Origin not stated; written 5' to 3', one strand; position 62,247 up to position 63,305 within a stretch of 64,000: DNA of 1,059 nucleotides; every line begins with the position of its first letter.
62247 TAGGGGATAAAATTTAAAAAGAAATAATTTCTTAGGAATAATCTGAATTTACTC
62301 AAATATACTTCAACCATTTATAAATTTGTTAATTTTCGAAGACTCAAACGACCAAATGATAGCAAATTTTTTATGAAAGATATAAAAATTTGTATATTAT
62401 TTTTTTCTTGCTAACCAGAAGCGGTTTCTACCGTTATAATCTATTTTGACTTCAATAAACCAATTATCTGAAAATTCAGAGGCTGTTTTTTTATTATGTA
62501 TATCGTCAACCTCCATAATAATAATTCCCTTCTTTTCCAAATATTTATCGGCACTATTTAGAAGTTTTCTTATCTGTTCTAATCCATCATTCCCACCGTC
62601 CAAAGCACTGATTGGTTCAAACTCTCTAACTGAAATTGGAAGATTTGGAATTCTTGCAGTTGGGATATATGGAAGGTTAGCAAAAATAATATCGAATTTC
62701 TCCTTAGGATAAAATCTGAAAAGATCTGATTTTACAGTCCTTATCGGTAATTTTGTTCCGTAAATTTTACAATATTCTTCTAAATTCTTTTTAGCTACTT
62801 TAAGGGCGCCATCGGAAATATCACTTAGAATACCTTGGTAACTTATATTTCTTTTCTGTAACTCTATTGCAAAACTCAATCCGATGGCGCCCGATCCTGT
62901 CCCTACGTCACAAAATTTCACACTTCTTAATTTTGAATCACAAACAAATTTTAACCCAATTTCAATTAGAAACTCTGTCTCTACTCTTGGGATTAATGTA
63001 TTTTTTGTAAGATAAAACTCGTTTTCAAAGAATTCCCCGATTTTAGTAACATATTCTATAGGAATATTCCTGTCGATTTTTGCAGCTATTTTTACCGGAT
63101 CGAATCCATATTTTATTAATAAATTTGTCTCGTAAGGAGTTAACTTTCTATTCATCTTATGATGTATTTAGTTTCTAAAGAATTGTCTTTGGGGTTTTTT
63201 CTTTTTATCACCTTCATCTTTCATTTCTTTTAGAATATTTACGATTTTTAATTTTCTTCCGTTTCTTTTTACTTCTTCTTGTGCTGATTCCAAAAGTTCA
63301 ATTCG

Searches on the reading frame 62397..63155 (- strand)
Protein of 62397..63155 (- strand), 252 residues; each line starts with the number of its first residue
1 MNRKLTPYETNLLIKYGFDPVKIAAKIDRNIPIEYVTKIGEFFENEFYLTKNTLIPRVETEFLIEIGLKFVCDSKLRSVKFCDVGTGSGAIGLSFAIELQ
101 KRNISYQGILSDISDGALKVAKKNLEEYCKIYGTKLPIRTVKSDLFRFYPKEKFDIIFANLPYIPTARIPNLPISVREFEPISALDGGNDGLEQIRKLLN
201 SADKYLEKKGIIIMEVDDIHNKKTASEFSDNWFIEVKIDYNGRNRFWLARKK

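Call 33: search_protein_families(library=pfam, proteins=[window:62397-63155:-], max_evalue=0.01)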
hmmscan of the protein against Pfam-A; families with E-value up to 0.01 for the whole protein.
window:62397-63155:- (252 aa): 7 families
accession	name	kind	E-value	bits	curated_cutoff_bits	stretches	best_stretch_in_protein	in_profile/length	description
PF13847.12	Methyltransf_31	-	6.7e-07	29.5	27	1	79-216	5-111/145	Methyltransferase domain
PF05175.20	MTS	-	1.2e-06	28.7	23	1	77-163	31-108/170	Methyltransferase small domain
PF13649.12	Methyltransf_25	-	7.6e-05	23.8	27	1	82-168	2-81/97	Methyltransferase domain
PF03602.21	Cons_hypoth95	-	0.00093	19.3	24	1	73-165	37-125/182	Conserved hypothetical protein 95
PF06325.19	PrmA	-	0.0021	18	22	1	77-161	161-234/296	Ribosomal protein L11 methyltransferase (PrmA)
PF08241.18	Methyltransf_11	-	0.0062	17.6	21.2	0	83-160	2-67/95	Methyltransferase domain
PF01209.24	Ubie_methyltran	-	0.0072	16.1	20.1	0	72-131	42-98/233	ubiE/COQ5 methyltransferase family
